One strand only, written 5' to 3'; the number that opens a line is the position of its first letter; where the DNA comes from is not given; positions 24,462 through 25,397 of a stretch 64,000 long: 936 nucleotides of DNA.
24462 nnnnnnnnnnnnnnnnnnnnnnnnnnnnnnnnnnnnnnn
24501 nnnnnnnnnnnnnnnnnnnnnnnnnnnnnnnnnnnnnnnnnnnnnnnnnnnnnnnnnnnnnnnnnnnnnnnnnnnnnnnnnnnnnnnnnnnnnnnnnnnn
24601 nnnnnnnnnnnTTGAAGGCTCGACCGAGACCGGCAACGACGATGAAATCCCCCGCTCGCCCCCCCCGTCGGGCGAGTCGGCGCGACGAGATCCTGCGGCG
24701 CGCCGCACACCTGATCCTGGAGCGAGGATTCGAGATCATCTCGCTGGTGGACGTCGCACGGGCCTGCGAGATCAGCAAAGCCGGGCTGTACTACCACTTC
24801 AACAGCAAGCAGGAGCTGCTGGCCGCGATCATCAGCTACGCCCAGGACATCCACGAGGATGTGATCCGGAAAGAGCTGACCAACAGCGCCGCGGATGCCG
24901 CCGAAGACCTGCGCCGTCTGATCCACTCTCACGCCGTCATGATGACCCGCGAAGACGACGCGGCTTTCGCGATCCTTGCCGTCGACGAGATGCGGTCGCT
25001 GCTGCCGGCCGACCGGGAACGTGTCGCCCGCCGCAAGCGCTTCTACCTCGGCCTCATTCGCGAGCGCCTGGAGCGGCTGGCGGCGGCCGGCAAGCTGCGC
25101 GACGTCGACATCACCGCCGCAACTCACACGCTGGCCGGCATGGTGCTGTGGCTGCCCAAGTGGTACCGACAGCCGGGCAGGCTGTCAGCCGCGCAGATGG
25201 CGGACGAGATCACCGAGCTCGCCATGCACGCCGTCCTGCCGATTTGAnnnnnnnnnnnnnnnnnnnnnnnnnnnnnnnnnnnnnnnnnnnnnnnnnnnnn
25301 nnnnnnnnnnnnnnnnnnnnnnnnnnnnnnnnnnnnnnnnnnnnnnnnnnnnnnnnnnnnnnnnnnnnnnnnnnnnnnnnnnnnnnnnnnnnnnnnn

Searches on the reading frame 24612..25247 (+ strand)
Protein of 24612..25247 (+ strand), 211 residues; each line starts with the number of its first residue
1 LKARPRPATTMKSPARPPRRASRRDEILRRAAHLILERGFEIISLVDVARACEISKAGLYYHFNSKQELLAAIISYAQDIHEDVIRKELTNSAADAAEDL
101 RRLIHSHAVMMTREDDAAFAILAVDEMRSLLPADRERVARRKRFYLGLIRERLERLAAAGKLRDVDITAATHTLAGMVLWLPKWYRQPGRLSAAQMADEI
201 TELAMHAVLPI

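Call 9: search_protein_families(library=pfam, proteins=[window:24612-25247:+])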
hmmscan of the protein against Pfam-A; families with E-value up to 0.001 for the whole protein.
window:24612-25247:+ (211 aa): 3 families
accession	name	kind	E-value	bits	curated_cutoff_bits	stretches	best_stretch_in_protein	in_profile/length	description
PF17932.6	TetR_C_24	-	6.2e-22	78.4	26.4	1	94-208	2-114/114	Tetracyclin repressor-like, C-terminal domain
PF00440.29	TetR_N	-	8.4e-13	48.3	24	1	27-73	1-47/47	Bacterial regulatory proteins, tetR family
PF21351.2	TetR_C_41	-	1.2e-06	29.2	27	1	137-187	36-87/108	Tetracyclin repressor-like, C-terminal domain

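Call 15: find_homologous_proteins(query=window:24642-25244:+)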
Query seq(201 aa) (201 aa): 176 proteins with E <= 0.001 among 2911 candidates; the best 120 are listed.
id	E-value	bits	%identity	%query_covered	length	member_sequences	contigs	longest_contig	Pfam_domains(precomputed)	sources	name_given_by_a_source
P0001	3.4e-116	404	95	100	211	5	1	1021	PF00440.30,PF17932.7,PF21351.3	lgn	-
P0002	7.2e-106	370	92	93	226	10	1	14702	PF00440.30,PF17932.7,PF21351.3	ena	-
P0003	3.7e-105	368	88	99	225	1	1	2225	PF00440.30,PF17932.7,PF21351.3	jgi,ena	-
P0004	8.9e-105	366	89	92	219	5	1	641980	PF00440.30,PF17932.7,PF21351.3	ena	-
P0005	1.3e-103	363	89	92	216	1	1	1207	PF00440.30,PF17932.7,PF21351.3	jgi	jgi:AcrR family transcriptional regulator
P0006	3.1e-102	358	88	93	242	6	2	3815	PF00440.30,PF17932.7,PF21351.3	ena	-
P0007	3.1e-102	358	86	98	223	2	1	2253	PF00440.30,PF17932.7,PF21351.3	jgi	jgi:AcrR family transcriptional regulator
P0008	3.3e-102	358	88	99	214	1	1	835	PF00440.30,PF17932.7,PF21351.3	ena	-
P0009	1.8e-101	356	87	93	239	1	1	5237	PF00440.30,PF17932.7,PF21351.3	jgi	jgi:AcrR family transcriptional regulator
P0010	2.1e-100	352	87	93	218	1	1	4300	PF00440.30,PF17932.7,PF21351.3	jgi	jgi:AcrR family transcriptional regulator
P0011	2.0e-99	349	85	93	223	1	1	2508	PF00440.30,PF17932.7,PF21351.3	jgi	-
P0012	6.8e-99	347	84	93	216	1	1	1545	PF00440.30,PF17932.7,PF21351.3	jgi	jgi:AcrR family transcriptional regulator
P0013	1.6e-98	346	84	93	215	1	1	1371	PF00440.30,PF17932.7,PF21351.3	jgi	jgi:AcrR family transcriptional regulator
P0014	1.9e-98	346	83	99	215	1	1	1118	PF00440.30,PF17932.7,PF21351.3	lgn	-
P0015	2.8e-98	345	84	93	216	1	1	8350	PF00440.30,PF17932.7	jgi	jgi:AcrR family transcriptional regulator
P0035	4.5e-90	319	81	93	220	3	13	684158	PF00440.30,PF17932.7,PF21351.3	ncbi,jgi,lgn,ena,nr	ncbi:MAG TPA: TetR/AcrR family transcriptional regulator [Thermoanaerobaculales bacterium]|nr:TetR/A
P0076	3.0e-79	283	73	96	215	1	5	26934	PF00440.30,PF17932.7,PF21351.3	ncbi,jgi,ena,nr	ncbi:MAG: TetR/AcrR family transcriptional regulator [Acidobacteria bacterium]|jgi:TetR/AcrR family 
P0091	1.2e-73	265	69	92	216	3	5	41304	PF00440.30,PF17932.7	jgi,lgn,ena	-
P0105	3.9e-53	198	65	84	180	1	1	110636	PF00440.30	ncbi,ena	-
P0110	7.4e-46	174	49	95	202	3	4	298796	PF00440.30,PF17932.7,PF21351.3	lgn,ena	-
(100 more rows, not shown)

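Call 16: search_solved_structures(query=window:24642-25244:+, max_evalue=0.001, show_alignments=2)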
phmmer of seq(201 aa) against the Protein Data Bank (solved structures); distinct sequences matched with E-value up to 0.001: 109 (the best 60 are shown).
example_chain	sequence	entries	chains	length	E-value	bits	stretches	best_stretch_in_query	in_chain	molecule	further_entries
5k7f_A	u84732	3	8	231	2.5e-30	109.1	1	5-191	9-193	Transcriptional regulator, TetR family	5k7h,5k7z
3dcf_A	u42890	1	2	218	1.8e-23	86.8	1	12-196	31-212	transcriptional regulator of the TetR/AcrR family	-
3vpr_A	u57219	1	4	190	3e-22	82.8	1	13-194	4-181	Transcriptional regulator, TetR family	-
9b7y_A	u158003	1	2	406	3.7e-16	62.9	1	2-133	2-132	Transcriptional repressor Mce3R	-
4mxm_A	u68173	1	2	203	1e-15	61.5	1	12-191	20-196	Transcriptional regulator I2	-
4mo7_A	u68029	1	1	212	1.2e-15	61.3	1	12-191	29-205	Transcriptional regulator I2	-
3ccy_A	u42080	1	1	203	1.9e-13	54.1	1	12-196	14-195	Putative TetR-family transcriptional regulator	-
2iai_A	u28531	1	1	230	7.5e-12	48.9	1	15-180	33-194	Putative transcriptional regulator SCO3833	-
2ibd_A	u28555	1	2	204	9.9e-10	42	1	10-192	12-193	Possible transcriptional regulator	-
7eqe_A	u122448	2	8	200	3.1e-09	40.4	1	9-65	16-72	TetR/AcrR family transcriptional regulator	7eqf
6g87_A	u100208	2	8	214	3.5e-09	40.2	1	12-115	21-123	TetR/AcrR family transcriptional regulator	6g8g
6g8h_CCC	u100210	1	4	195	6e-09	39.5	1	13-115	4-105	Transcriptional regulatory protein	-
4w97_A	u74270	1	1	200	1.1e-08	38.6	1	12-193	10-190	HTH-type transcriptional repressor KstR2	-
4w1u_A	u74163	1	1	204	1.1e-08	38.5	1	12-193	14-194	HTH-type transcriptional repressor KstR2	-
5gp9_A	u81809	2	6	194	1.3e-08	38.4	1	10-150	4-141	Transcriptional regulator (TetR/AcrR family)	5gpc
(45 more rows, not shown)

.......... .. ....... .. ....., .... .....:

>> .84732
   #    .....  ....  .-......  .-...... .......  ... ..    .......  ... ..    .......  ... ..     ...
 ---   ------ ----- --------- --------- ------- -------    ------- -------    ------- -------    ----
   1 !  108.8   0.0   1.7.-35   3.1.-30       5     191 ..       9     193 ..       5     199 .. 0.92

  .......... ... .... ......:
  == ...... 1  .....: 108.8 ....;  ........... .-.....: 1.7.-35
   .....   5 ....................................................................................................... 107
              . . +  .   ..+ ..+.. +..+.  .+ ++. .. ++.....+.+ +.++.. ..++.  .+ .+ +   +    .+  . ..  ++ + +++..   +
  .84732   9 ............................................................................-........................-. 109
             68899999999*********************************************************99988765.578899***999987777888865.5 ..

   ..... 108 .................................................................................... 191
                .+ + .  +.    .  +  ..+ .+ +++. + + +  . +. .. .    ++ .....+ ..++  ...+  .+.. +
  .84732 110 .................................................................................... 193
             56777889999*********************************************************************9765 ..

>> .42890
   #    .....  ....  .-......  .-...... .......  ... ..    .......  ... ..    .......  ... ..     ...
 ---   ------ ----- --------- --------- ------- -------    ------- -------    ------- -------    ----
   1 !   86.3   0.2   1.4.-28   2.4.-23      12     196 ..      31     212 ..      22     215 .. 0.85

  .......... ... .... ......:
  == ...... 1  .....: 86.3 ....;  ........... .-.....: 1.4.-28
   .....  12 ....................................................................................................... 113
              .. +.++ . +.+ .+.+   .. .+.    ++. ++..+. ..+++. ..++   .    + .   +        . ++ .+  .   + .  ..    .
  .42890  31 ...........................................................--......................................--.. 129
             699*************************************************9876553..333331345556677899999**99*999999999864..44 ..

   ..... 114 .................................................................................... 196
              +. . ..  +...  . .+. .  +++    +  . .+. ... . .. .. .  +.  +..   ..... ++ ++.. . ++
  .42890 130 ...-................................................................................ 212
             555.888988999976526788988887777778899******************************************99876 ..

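Call 19: find_encoding_contigs(protein=P0004, flank=10000, max_places=3)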
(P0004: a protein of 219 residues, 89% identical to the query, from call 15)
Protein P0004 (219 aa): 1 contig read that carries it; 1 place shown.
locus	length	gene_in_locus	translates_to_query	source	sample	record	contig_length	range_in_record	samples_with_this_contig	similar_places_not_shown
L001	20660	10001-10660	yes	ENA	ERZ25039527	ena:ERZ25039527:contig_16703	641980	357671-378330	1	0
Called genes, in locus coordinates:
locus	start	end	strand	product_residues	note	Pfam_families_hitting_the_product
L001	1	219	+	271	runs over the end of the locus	-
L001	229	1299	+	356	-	-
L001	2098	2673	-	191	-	PF00873:ACR_tran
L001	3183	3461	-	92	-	PF00873:ACR_tran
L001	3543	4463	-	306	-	PF00873:ACR_tran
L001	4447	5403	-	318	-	-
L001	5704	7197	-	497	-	PF02321:OEP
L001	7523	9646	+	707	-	PF00989:PAS (weak), PF08447:PAS_3, PF00990:GGDEF, PF00563:EAL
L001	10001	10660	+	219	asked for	PF00440:TetR_N, PF17932:TetR_C_24, PF21351:TetR_C_41 (weak)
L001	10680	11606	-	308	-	PF00144:Beta-lactamase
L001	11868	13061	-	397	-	PF00108:Thiolase_N, PF00109:ketoacyl-synt (faint), PF02803:Thiolase_C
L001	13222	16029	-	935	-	PF13620:CarboxypepD_reg, PF13715:CarbopepD_reg_2 (weak), PF25183:OMP_b-brl_4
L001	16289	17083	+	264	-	PF00440:TetR_N, PF17932:TetR_C_24, PF21351:TetR_C_41 (weak)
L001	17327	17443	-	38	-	-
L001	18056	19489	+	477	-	PF16347:SGSH_C, PF25063:ARM_TT21_C, PF07719:TPR_2 (weak), PF12895:ANAPC3 (weak), PF13432:TPR_16 (weak), PF13432:TPR_16, PF13432:TPR_16, PF13414:TPR_11, +16 more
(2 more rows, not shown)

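Call 20: find_encoding_contigs(protein=P0035, flank=10000, max_places=3)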
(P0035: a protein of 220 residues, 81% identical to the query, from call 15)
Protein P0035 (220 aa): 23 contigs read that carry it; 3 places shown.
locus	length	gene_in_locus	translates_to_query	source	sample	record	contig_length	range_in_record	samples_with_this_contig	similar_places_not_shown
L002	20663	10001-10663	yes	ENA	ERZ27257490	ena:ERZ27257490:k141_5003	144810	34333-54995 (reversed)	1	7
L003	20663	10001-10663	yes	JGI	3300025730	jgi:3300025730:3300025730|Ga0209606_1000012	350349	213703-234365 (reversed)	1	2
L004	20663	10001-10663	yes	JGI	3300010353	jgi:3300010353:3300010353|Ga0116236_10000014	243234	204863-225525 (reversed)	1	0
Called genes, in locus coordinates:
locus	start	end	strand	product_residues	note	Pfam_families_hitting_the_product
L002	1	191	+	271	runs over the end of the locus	PF08543:Phos_pyr_kin, PF00294:PfkB (weak)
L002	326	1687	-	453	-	PF17767:NAPRTase_N, PF01729:QRPTase_C (faint), PF04095:NAPRTase, PF17956:NAPRTase_C (faint)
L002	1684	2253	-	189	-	PF00857:Isochorismatase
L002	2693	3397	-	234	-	PF05552:MS_channel_1st_1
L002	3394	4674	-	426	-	-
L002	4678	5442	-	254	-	PF08282:Hydrolase_3 (weak)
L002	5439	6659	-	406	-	-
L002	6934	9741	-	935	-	PF13620:CarboxypepD_reg, PF13715:CarbopepD_reg_2, PF25183:OMP_b-brl_4, PF00593:TonB_dep_Rec_b-barrel, PF25183:OMP_b-brl_4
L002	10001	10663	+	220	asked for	PF00440:TetR_N, PF17932:TetR_C_24, PF21351:TetR_C_41 (weak)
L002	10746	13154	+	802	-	PF00884:Sulfatase, PF01663:Phosphodiest, PF16347:SGSH_C, PF00515:TPR_1 (weak), PF14559:TPR_19, PF13424:TPR_12, PF13432:TPR_16, PF00515:TPR_1, +20 more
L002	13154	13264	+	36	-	-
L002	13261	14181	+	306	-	PF00561:Abhydrolase_1, PF12146:Hydrolase_4, PF12697:Abhydrolase_6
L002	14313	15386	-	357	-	PF01436:NHL (faint), PF08450:SGL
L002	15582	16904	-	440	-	PF02447:GntP_permease (weak)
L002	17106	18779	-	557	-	PF00135:COesterase, PF20434:BD-FAE, PF07859:Abhydrolase_3 (weak)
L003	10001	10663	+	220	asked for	PF00440:TetR_N, PF17932:TetR_C_24, PF21351:TetR_C_41 (weak)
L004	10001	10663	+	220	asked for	PF00440:TetR_N, PF17932:TetR_C_24, PF21351:TetR_C_41 (weak)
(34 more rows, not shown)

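Call 42: search_protein_families(library=ncbifam, proteins=[window:24642-25247:+], max_evalue=0.00001)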
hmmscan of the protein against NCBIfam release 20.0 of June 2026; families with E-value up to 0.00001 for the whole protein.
window:24642-25247:+ (201 aa): 16 families
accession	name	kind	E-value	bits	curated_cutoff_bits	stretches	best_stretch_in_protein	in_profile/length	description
NF050111.1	TransRegSACE7040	equivalog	5.2e-20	72.1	250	1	12-198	1-182/186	SACE_7040 family transcriptional regulator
NF041196.1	ScbR_bind_reg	equivalog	2e-13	51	150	1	10-168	3-158/191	ScbR family autoregulator-binding transcription factor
NF053878.1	FATransRegFadRBac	equivalog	5.6e-10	39.3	200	1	15-197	6-187/190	fatty acid metabolism transcriptional regulator FadR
NF053731.1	TransRegFasRMycb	equivalog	6e-09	36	330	1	5-112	5-110/199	HTH-type transcriptional activator FasR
NF051852.1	efflux_TF_MtrR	exception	7.7e-09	35.6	280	1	14-197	12-200/205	multidrug efflux system transcriptional repressor MtrR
TIGR03384.1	betaine_BetI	equivalog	1.7e-07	31.1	201.3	1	11-96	7-91/189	choline-binding transcriptional repressor BetI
NF051457.1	acryl_TF_AcuR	equivalog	3.2e-07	29.8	247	1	8-104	9-109/204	acrylate utilization transcriptional regulator AcuR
NF037937.1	septum_RefZ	equivalog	4.2e-07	30.1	180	1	14-96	1-84/195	forespore capture DNA-binding protein RefZ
NF053516.1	TranRepPrsAVib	equivalog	6e-07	29.5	300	1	10-92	4-86/208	TetR family transcriptional repressor PsrA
NF007430.0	PRK09975.1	equivalog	6.3e-07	28.7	274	1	14-91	13-90/220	acrEF/envCD operon transcriptional regulator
NF007015.0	PRK09480.1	equivalog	7.9e-07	28.8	120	1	9-76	7-74/197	nucleoid occlusion factor SlmA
NF007949.0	PRK10668.1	equivalog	2.3e-06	27.3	271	1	13-74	12-73/216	multidrug efflux transporter transcriptional repressor AcrR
TIGR03968.1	mycofact_TetR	equivalog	6.4e-06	25.9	224.9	0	9-60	6-57/190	mycofactocin system transcriptional regulator MftR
NF001978.0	PRK00767.1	equivalog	7.3e-06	25.9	118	0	12-103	9-100/197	transcriptional regulator BetI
TIGR02366.1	DHAK_reg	equivalog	8e-06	26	129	0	23-75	14-64/176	dihydroxyacetone kinase transcriptional activator DhaS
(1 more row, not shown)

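Call 57: find_encoding_contigs(protein=P0110, flank=6000, max_places=3)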
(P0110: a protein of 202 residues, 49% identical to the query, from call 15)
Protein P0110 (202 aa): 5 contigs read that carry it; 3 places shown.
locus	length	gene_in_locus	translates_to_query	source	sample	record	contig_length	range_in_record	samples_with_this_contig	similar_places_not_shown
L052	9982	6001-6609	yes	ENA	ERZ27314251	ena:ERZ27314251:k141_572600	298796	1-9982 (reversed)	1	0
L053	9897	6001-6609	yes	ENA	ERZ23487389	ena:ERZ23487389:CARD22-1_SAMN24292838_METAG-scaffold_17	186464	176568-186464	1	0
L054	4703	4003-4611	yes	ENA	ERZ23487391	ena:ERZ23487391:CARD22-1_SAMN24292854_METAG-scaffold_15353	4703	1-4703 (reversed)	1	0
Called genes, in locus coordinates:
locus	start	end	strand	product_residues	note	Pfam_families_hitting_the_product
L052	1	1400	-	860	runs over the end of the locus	PF13519:VWA_2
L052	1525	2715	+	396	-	PF00266:Aminotran_5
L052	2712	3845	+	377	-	PF03054:tRNA_Me_trans, PF20259:tRNA_Me_trans_M, PF20258:tRNA_Me_trans_C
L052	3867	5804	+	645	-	PF16177:ACAS_N, PF00501:AMP-binding, PF13193:AMP-binding_C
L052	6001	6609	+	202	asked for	PF00440:TetR_N, PF17932:TetR_C_24, PF21351:TetR_C_41 (weak)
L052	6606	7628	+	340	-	PF16884:ADH_N_2, PF00107:ADH_zinc_N, PF13602:ADH_zinc_N_2 (weak)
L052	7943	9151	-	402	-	PF02771:Acyl-CoA_dh_N, PF02770:Acyl-CoA_dh_M, PF00441:Acyl-CoA_dh_1, PF08028:Acyl-CoA_dh_2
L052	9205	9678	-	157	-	PF16267:DUF4920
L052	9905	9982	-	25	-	?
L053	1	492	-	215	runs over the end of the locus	PF01625:PMSR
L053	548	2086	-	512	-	PF03703:bPH_2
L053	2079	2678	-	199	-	PF03703:bPH_2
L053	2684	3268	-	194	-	-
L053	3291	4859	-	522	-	PF00501:AMP-binding, PF13193:AMP-binding_C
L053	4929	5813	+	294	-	PF27100:DcsG_N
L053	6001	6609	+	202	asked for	PF00440:TetR_N, PF17932:TetR_C_24, PF21351:TetR_C_41 (weak)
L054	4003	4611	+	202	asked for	PF00440:TetR_N, PF17932:TetR_C_24, PF21351:TetR_C_41 (weak)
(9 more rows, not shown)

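Call 61: find_encoding_contigs(protein=P0091, flank=4000, max_places=2)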
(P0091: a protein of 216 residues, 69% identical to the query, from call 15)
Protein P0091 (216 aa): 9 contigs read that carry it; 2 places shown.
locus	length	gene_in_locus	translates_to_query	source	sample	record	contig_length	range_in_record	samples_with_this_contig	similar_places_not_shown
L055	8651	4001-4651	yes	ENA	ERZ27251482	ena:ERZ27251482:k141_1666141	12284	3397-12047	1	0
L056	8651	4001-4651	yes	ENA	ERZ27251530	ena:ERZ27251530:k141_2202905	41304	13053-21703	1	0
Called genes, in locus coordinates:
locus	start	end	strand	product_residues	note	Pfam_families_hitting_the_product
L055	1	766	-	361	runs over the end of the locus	PF08450:SGL, PF01731:Arylesterase (weak), PF03088:Str_synth (weak)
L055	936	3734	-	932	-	PF13620:CarboxypepD_reg, PF13715:CarbopepD_reg_2 (weak), PF25183:OMP_b-brl_4, PF00593:TonB_dep_Rec_b-barrel (weak), PF25183:OMP_b-brl_4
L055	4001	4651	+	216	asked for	PF00440:TetR_N, PF17932:TetR_C_24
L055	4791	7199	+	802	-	PF00884:Sulfatase, PF01663:Phosphodiest, PF16347:SGSH_C, PF25063:ARM_TT21_C (weak), PF00515:TPR_1 (weak), PF07719:TPR_2, PF13432:TPR_16, PF14559:TPR_19, +24 more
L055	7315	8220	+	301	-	PF00561:Abhydrolase_1, PF12146:Hydrolase_4, PF12697:Abhydrolase_6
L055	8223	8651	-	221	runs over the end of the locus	?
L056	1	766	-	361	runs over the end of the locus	PF08450:SGL, PF01731:Arylesterase (weak), PF03088:Str_synth (weak)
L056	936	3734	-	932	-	PF13620:CarboxypepD_reg, PF13715:CarbopepD_reg_2 (weak), PF25183:OMP_b-brl_4, PF00593:TonB_dep_Rec_b-barrel (weak), PF25183:OMP_b-brl_4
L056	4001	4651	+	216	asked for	PF00440:TetR_N, PF17932:TetR_C_24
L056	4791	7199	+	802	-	PF00884:Sulfatase, PF01663:Phosphodiest, PF16347:SGSH_C, PF25063:ARM_TT21_C (weak), PF00515:TPR_1 (weak), PF07719:TPR_2, PF13432:TPR_16, PF14559:TPR_19, +24 more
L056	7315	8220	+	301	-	PF00561:Abhydrolase_1, PF12146:Hydrolase_4, PF12697:Abhydrolase_6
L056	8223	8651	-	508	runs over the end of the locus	PF00501:AMP-binding, PF13193:AMP-binding_C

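Call 62: find_encoding_contigs(protein=P0076, flank=4000, max_places=2)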
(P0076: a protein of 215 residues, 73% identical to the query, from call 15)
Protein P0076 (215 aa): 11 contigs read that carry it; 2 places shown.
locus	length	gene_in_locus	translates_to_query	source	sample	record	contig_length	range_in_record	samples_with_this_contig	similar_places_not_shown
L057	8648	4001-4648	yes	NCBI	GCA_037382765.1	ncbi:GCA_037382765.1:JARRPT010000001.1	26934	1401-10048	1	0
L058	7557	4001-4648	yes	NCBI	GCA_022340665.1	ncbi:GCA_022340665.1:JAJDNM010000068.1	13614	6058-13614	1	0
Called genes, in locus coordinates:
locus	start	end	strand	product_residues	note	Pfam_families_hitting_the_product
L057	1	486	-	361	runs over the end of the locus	PF03088:Str_synth, PF08450:SGL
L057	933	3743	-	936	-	PF13620:CarboxypepD_reg, PF13715:CarbopepD_reg_2, PF25183:OMP_b-brl_4, PF00593:TonB_dep_Rec_b-barrel, PF25183:OMP_b-brl_4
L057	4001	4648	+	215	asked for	PF00440:TetR_N, PF17932:TetR_C_24, PF21351:TetR_C_41 (weak)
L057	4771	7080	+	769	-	PF00884:Sulfatase, PF01663:Phosphodiest, PF16347:SGSH_C, PF25063:ARM_TT21_C (weak), PF12895:ANAPC3 (weak), PF13432:TPR_16, PF14559:TPR_19, PF13432:TPR_16, +15 more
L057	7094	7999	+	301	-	PF12146:Hydrolase_4, PF20408:Abhydrolase_11 (faint), PF00561:Abhydrolase_1, PF12697:Abhydrolase_6, PF08386:Abhydrolase_4 (weak)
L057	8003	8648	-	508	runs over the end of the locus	PF00501:AMP-binding, PF13193:AMP-binding_C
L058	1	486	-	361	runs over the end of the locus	PF03088:Str_synth, PF08450:SGL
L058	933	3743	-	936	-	PF13620:CarboxypepD_reg, PF13715:CarbopepD_reg_2, PF25183:OMP_b-brl_4, PF00593:TonB_dep_Rec_b-barrel, PF25183:OMP_b-brl_4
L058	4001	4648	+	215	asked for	PF00440:TetR_N, PF17932:TetR_C_24, PF21351:TetR_C_41 (weak)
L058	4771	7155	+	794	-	PF00884:Sulfatase, PF01663:Phosphodiest, PF16347:SGSH_C, PF25063:ARM_TT21_C (weak), PF12895:ANAPC3 (weak), PF13432:TPR_16, PF14559:TPR_19, PF13432:TPR_16, +15 more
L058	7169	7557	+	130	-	PF00561:Abhydrolase_1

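Call 63: find_encoding_contigs(protein=P0105, flank=4000, max_places=2)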
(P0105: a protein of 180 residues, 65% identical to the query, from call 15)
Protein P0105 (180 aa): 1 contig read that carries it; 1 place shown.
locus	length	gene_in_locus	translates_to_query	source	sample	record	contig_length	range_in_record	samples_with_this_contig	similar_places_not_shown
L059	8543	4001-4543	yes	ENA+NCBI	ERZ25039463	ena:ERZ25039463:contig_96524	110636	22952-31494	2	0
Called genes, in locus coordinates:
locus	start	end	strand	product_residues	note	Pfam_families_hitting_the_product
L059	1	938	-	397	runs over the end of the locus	PF00108:Thiolase_N, PF00109:ketoacyl-synt (faint), PF02803:Thiolase_C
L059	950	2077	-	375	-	PF25183:OMP_b-brl_4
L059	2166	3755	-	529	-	PF13620:CarboxypepD_reg, PF13715:CarbopepD_reg_2 (weak), PF25183:OMP_b-brl_4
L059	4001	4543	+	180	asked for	PF00440:TetR_N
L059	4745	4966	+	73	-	PF00884:Sulfatase (weak), PF01663:Phosphodiest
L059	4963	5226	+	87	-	-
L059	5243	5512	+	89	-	-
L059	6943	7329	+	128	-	-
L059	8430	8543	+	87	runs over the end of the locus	PF13561:adh_short_C2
